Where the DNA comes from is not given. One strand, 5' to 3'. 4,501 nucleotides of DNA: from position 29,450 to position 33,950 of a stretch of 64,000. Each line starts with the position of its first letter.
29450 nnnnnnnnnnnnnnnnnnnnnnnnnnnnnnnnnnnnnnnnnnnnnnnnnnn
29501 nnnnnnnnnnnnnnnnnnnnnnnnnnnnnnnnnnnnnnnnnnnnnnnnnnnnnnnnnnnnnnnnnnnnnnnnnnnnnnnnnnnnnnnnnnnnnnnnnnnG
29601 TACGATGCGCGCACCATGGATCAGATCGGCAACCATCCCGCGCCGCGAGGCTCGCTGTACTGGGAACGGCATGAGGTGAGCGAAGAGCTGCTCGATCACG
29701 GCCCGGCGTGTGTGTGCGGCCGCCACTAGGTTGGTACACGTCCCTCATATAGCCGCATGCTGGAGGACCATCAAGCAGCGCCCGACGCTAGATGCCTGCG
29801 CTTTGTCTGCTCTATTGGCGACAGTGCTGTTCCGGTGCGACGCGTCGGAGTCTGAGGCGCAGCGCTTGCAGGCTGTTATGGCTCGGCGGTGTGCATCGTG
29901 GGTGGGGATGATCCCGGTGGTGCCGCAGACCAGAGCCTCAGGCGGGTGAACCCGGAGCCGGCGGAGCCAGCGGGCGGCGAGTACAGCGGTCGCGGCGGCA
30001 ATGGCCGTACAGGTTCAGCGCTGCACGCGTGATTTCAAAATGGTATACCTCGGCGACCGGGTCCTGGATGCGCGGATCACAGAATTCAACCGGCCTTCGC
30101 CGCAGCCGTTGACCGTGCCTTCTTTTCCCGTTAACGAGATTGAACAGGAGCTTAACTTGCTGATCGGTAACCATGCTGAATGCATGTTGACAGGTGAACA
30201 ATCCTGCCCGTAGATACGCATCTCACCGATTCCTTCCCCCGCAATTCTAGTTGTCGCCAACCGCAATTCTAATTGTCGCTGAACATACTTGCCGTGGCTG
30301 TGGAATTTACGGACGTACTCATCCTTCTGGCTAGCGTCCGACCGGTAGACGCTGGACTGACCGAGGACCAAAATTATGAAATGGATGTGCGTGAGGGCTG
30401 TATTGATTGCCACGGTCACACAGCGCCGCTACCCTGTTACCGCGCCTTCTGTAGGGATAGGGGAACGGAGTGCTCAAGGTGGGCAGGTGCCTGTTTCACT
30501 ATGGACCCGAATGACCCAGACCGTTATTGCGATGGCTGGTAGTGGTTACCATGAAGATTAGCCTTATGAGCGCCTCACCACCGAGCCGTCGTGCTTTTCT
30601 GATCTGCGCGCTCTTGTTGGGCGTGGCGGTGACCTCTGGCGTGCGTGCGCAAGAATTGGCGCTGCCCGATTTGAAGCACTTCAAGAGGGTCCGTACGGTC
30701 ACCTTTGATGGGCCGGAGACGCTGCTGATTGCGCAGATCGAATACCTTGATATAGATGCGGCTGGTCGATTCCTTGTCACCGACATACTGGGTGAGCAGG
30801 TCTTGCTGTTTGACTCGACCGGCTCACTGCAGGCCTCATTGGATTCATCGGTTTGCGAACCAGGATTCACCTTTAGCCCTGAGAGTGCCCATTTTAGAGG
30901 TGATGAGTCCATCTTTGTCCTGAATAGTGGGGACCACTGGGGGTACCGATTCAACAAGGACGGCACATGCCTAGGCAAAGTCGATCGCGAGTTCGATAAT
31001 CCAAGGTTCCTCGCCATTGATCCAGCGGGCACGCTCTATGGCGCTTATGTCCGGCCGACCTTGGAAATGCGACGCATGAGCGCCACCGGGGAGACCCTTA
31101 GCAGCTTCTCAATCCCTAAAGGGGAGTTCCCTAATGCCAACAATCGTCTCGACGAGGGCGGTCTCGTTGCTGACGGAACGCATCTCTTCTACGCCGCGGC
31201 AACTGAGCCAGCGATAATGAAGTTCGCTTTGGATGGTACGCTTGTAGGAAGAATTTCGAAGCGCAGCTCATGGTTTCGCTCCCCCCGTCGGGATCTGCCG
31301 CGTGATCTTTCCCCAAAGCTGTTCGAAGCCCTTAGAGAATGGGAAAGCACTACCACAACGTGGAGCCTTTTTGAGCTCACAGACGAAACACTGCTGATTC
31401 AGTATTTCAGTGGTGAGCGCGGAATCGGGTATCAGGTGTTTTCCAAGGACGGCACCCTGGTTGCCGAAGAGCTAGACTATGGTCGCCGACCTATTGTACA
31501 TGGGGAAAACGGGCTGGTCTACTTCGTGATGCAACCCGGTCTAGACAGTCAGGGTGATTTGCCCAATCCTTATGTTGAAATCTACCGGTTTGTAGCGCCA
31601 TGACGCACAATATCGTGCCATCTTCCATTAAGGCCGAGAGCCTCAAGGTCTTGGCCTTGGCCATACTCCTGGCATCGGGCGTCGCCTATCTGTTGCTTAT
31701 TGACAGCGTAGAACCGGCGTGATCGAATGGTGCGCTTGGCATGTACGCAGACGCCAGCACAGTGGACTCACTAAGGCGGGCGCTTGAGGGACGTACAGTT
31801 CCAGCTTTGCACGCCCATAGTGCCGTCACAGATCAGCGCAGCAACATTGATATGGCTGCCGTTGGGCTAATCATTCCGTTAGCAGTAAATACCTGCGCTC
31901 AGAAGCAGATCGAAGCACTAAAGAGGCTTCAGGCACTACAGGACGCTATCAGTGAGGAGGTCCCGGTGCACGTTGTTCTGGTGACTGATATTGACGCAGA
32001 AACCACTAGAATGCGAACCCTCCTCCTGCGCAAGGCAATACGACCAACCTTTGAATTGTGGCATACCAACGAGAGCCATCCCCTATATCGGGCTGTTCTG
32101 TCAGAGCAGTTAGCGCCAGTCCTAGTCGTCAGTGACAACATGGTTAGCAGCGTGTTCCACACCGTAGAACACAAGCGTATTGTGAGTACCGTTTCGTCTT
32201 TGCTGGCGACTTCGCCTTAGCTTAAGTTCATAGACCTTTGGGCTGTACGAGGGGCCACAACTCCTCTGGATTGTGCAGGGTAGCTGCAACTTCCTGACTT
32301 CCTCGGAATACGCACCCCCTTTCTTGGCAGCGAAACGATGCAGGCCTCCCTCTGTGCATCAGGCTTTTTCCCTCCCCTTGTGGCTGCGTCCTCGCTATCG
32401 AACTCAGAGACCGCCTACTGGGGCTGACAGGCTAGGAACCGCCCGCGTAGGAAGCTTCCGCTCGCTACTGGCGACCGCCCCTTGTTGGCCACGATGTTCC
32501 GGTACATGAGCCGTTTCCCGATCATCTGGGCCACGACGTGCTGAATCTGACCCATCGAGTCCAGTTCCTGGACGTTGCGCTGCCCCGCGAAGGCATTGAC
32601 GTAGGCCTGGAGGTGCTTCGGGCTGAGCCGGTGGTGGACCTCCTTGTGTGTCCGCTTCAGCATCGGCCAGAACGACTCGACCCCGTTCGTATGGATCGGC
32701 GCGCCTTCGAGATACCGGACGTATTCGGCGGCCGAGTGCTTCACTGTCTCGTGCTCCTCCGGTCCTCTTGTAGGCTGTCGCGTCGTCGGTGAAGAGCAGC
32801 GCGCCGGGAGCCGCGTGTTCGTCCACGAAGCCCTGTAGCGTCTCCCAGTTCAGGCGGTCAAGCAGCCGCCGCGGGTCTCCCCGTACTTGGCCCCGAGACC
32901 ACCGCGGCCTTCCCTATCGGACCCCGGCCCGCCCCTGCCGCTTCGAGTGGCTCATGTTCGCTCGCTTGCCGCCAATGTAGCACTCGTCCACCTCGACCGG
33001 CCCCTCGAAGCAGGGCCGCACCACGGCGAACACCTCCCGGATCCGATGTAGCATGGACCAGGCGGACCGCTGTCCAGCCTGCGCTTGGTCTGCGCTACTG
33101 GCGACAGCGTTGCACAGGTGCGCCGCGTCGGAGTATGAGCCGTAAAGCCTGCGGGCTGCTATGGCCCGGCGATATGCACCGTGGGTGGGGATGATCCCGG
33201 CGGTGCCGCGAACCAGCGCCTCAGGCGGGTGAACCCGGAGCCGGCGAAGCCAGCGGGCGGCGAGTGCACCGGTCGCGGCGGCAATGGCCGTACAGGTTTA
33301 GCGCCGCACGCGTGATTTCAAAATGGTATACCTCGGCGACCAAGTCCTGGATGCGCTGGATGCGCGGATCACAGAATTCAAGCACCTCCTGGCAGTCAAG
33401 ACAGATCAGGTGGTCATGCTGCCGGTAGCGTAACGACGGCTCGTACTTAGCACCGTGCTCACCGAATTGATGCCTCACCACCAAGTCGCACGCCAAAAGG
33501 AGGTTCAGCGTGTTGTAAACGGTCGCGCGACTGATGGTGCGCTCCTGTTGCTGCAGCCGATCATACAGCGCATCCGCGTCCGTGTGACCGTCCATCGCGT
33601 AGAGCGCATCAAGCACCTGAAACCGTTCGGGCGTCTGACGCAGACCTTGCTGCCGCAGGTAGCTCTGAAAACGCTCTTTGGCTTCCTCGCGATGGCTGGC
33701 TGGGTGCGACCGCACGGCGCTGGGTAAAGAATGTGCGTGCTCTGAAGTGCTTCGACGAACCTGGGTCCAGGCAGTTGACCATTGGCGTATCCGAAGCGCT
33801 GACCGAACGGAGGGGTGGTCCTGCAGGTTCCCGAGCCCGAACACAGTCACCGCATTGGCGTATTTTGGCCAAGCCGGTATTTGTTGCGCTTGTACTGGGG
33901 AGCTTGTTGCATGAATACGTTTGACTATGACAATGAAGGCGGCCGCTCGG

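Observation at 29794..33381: About 3 kb of foreign-looking DNA inserted between two diverged copies of the fur 3' end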

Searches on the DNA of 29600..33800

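Call 52: search_rna_families(source=window, start=29600, end=33800, threshold=evalue, max_evalue=1)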
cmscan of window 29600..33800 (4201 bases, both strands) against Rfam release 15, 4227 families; matches with E-value up to 1: 0.
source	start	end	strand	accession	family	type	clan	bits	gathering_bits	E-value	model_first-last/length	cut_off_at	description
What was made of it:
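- Tried and rejected: Nothing (call 52).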

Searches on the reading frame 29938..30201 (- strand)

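Call 7: search_protein_families(library=pfam, proteins=[window:29938-30201:-], max_evalue=0.01)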
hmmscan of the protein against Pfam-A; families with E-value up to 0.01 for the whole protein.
window:29938-30201:- (87 aa): 0 families

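Call 8: search_protein_families(library=ncbifam, proteins=[window:29938-30201:-], max_evalue=0.01)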
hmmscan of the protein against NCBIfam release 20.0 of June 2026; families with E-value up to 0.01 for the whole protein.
window:29938-30201:- (87 aa): 1 family
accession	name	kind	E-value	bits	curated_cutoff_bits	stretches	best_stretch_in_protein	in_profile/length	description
NF006999.0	PRK09462.1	equivalog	0.0022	17.6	146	1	39-76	101-141/148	ferric iron uptake transcriptional regulator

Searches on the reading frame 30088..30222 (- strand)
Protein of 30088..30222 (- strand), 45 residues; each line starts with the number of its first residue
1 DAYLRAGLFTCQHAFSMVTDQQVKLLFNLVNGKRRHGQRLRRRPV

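Call 19: search_protein_families(library=pfam, proteins=[window:30088-30222:-], max_evalue=10)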
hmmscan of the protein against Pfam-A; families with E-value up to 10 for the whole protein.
seq(45 aa): 0 families

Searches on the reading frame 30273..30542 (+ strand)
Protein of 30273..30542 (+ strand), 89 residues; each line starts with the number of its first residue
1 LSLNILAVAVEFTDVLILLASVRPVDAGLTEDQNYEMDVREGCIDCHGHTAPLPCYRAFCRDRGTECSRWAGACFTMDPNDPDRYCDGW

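Call 7: search_protein_families(library=pfam, proteins=[window:30273-30542:+], max_evalue=0.01)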
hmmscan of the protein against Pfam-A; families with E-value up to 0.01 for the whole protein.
window:30273-30542:+ (89 aa): 0 families

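Call 8: search_protein_families(library=ncbifam, proteins=[window:30273-30542:+], max_evalue=0.01)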
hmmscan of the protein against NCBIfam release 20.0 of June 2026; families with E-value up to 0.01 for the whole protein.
window:30273-30542:+ (89 aa): 0 families

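Call 19: search_protein_families(library=pfam, proteins=[window:30273-30539:+], max_evalue=10)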
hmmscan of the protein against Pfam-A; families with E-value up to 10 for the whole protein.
seq(89 aa): 1 family
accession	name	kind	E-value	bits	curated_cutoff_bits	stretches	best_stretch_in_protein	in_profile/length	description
PF14376.11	Haem_bd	-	0.058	13.8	27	1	28-58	27-57/133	Haem-binding domain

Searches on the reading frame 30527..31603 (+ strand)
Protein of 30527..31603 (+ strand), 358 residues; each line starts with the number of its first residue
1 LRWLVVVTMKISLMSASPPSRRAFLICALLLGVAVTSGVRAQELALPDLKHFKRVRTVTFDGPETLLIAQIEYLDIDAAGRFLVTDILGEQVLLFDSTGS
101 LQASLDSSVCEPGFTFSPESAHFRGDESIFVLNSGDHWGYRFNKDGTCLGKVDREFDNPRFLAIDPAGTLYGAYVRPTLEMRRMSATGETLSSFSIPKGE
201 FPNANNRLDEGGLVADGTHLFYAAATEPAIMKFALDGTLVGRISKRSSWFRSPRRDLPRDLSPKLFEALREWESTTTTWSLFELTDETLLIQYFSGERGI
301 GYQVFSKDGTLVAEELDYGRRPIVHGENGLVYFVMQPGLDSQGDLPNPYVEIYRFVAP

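Call 7: search_protein_families(library=pfam, proteins=[window:30527-31603:+], max_evalue=0.01)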
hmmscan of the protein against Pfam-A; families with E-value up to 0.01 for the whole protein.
window:30527-31603:+ (358 aa): 0 families

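Call 8: search_protein_families(library=ncbifam, proteins=[window:30527-31603:+], max_evalue=0.01)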
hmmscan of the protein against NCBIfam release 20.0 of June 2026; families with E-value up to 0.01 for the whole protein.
window:30527-31603:+ (358 aa): 0 families
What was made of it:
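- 30566..31603 (+): Cargo gene 1: a 345-aa exported protein (N-terminal SRRAFL-type signal) with a six-bladed NHL-type beta-propeller. It is intact. There is no Pfam or NCBIfam hit (calls 7, 8).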

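Call 20: find_homologous_proteins(query=window:30551-31600:+, max_evalue=0.001)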
Query window:30551-31600:+ (350 aa): 39 proteins with E <= 0.001 among 5593 candidates.
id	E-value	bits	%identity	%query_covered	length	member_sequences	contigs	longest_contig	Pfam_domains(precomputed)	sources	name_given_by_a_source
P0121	2.9e-231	785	100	99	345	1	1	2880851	-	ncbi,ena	-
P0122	1.4e-140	487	63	97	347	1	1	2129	-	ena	-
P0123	6.9e-128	445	61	95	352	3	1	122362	-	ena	-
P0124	1.5e-127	444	59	96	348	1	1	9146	-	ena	-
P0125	1.0e-126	441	58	99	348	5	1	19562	-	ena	-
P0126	6.3e-126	438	60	97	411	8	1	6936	-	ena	-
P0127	1.8e-124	434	60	92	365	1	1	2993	-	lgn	-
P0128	6.4e-122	425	58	95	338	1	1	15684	-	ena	-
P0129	1.8e-121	424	59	92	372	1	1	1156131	-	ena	-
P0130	4.1e-121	423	61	91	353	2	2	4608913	-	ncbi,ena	-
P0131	4.5e-121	422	58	96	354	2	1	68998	-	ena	-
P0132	2.3e-120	420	58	95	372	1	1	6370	-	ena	-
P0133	3.8e-118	413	57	97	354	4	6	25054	-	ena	-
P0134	7.4e-116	405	55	97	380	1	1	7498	-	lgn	-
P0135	9.8e-116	405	54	95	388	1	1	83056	-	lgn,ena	-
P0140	1.0e-110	388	55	96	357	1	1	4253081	-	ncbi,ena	-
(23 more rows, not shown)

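Call 21: find_encoding_contigs(protein=P0121, flank=10000, max_places=3)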
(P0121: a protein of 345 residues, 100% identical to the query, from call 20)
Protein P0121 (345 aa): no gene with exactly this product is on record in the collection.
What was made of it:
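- Tried and rejected: Not on record (call 21).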

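Call 22: find_encoding_contigs(protein=P0130, flank=8000, max_places=3)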
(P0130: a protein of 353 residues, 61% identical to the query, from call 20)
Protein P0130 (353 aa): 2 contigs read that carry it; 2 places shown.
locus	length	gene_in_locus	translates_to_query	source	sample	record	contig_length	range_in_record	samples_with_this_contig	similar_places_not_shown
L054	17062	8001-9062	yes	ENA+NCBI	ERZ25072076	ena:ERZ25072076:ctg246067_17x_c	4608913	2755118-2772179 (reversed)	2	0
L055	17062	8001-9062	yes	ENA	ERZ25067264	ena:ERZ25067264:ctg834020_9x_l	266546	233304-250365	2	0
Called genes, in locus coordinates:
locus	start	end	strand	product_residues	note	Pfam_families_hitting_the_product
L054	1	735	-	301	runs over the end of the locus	PF00551:Formyl_trans_N, PF02911:Formyl_trans_C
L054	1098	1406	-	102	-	PF07282:Cas12f1-like_TNB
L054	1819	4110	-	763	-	PF14236:DruA, PF14706:Tnp_DNA_bind, PF01609:DDE_Tnp_1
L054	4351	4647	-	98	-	PF13683:rve_3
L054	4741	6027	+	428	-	PF14690:Zn_ribbon_ISL3, PF13542:HTH_Tnp_ISL3, PF01610:DDE_Tnp_ISL3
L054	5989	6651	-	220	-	PF00665:rve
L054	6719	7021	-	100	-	PF01527:HTH_Tnp_1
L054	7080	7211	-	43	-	-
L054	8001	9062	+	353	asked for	-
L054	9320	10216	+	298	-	PF12760:Zn_ribbon_IS1595, PF12762:DDE_Tnp_IS1595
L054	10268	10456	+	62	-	-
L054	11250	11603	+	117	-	-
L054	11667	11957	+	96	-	PF00589:Phage_integrase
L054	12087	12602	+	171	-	-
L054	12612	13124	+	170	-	-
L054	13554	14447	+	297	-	PF12760:Zn_ribbon_IS1595, PF12762:DDE_Tnp_IS1595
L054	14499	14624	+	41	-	-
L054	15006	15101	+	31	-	-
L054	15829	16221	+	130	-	PF21983:NikA-like, PF05713:MobC (weak)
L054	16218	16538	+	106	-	PF03432:Relaxase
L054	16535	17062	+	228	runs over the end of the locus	-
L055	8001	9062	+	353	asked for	-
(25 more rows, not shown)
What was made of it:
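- A cargo homologue in relative L054 lies among an integrase fragment and relaxase/MobC genes (call 22).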

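Call 26: find_encoding_contigs(protein=P0123, flank=8000, max_places=2)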
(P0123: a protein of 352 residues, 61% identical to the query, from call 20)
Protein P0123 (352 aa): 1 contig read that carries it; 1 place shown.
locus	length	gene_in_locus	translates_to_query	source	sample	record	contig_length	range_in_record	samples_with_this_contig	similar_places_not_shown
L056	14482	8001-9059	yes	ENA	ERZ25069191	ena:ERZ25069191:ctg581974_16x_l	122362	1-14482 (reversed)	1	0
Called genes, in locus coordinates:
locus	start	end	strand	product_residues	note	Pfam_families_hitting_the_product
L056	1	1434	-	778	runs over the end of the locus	PF08450:SGL (faint), PF21544:PorZ_N_b_propeller, PF07494:Reg_prop (weak)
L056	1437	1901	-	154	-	PF00885:DMRL_synthase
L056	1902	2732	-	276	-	PF02811:PHP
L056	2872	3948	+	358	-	PF03706:LPG_synthase_TM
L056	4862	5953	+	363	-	-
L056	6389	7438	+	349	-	-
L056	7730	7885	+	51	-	-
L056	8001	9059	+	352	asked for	-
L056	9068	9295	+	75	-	-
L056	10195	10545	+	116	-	-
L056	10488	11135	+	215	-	-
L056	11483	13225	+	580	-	PF01609:DDE_Tnp_1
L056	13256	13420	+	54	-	-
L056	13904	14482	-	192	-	?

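Call 27: find_encoding_contigs(protein=P0140, flank=8000, max_places=2)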
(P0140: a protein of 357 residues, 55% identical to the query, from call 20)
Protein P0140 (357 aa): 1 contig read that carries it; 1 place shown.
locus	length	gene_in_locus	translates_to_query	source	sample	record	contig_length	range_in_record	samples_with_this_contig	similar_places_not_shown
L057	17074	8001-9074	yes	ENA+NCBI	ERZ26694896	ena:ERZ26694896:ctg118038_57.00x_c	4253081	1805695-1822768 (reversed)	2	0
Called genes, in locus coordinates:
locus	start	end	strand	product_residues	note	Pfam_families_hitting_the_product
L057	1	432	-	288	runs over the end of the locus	PF00730:HhH-GPD, PF00633:HHH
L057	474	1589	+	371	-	PF13387:Lnb_N, PF25221:5TMH_Lnb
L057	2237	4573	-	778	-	PF08450:SGL (faint), PF21544:PorZ_N_b_propeller, PF07494:Reg_prop (weak)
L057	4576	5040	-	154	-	PF00885:DMRL_synthase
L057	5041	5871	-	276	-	PF02811:PHP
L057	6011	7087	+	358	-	PF03706:LPG_synthase_TM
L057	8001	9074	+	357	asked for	-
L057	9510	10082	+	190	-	-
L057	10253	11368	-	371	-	PF05598:DUF772, PF01609:DDE_Tnp_1, PF13751:DDE_Tnp_1_6 (faint)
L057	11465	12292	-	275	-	PF05598:DUF772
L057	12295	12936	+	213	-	-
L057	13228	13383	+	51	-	-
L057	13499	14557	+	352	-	-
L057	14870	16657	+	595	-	PF01609:DDE_Tnp_1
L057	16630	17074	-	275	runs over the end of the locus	PF13588:HSDR_N_2, PF04313:HSDR_N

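Call 45: predict_structure(alignment_id=A2)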
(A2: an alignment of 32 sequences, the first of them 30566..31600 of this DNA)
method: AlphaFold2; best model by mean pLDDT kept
length: 345 residues; sequences in the alignment: 32
mean_pLDDT: 89.5   pTM: 0.84
mean pLDDT of the five models: 89.5, 88.9, 88.4, 88.2, 87.4
residues with pLDDT >= 90: 230; 70-90: 91; 50-70: 15; < 50: 9
segments of 3 or more residues with pLDDT < 50: 1-3, 24-29
pLDDT, mean of each block of 10 residues (from residue 1): 59 70 49 80 94 94 96 96 97 90 94 92 89 94 93 94 91 94 93 91 97 93 96 82 90 88 93 97 92 96 91 97 87 93 91
secondary structure, 60 per line:
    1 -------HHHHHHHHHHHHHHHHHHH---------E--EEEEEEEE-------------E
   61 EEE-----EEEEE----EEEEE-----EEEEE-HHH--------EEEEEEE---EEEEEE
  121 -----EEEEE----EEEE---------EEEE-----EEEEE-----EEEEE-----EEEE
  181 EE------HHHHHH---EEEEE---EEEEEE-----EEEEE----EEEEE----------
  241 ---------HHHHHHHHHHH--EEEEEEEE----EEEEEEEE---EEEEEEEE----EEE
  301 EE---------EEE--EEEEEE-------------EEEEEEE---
elements in order: H8-26 E39-46 E60-63 E69-73 E78-82 E88-92 E105-111 E115-120 E126-130 E135-138 E148-151 E157-161 E167-171 E177-182 H189-194 E198-202 E206-211 E217-221 E226-230 H250-260 E263-270 E275-282 E286-293 E298-302 E312-314 E317-322 E336-342
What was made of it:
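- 30566..31603 (+): The AF2 model has pLDDT 89.5 (call 45).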

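Call 49: fold_search(model_id=the predicted structure, library=pdb)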
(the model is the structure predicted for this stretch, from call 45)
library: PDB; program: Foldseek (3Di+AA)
matches with E <= 10: 1455; with E <= 0.001: 563
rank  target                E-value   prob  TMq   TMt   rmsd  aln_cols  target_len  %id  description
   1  1q7f_B                2.3e-13  1.00  0.58  0.70   5.3       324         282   14  Brain Tumor NHL domain (released 2003-10-21)
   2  4zlr_B                4.8e-13  1.00  0.58  0.71   5.0       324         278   14  Structure of the Brat-NHL domain bound to consensus RNA motif (released 2015-11-11)
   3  4zlr_A                8.0e-13  1.00  0.59  0.71   5.4       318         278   13  Structure of the Brat-NHL domain bound to consensus RNA motif (released 2015-11-11)
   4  1q7f_A                1.2e-12  1.00  0.58  0.70   5.1       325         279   14  Brain Tumor NHL domain (released 2003-10-21)
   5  7nyq_B                1.0e-11  1.00  0.55  0.67   9.6       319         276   14  Crystal structure of the Mei-P26 NHL domain (released 2022-05-04)
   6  5ex7_A                1.7e-11  1.00  0.59  0.72   5.4       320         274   13  Crystal structure of Brat NHL domain in complex with an 8-nt hunchback mRNA (released 2015-12-09)
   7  7nyq_A                3.5e-11  1.00  0.55  0.67   8.7       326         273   13  Crystal structure of the Mei-P26 NHL domain (released 2022-05-04)
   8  7qrv_A                4.1e-11  1.00  0.56  0.67   7.8       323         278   13  Crystal structure of NHL domain of TRIM2 (full C-terminal) (released 2022-05-04)
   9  7qrv_B                2.5e-10  1.00  0.55  0.67   7.8       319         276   12  Crystal structure of NHL domain of TRIM2 (full C-terminal) (released 2022-05-04)
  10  6xg7                  3.3e-10  1.00  0.52  0.61   8.2       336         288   13  1.3 A Resolution Structure of the of the NHL Repeat Region of D. melanogaster Thin (released 2020-12-16)
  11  7b2r_A                3.8e-10  1.00  0.56  0.68   6.1       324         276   12  Crystal structure of NHL domain of TRIM2 (released 2021-01-13)
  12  7qrv_D                5.8e-10  1.00  0.56  0.67   8.0       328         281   12  Crystal structure of NHL domain of TRIM2 (full C-terminal) (released 2022-05-04)
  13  7b96_A                7.1e-10  1.00  0.55  0.66   8.1       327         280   12  NHL domain of human TRIM2 (released 2022-01-12)
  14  7b2r_B                1.1e-09  1.00  0.56  0.69   5.9       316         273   12  Crystal structure of NHL domain of TRIM2 (released 2021-01-13)
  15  6d69                  1.1e-09  1.00  0.56  0.65   6.3       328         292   14  Crystal Structure of the NHL Repeat Region of D. melanogaster Thin (released 2019-04-24)
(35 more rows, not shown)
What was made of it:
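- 30566..31603 (+): Foldseek best hits are Brat/TRIM NHL domains at E ~1e-13 (call 49).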
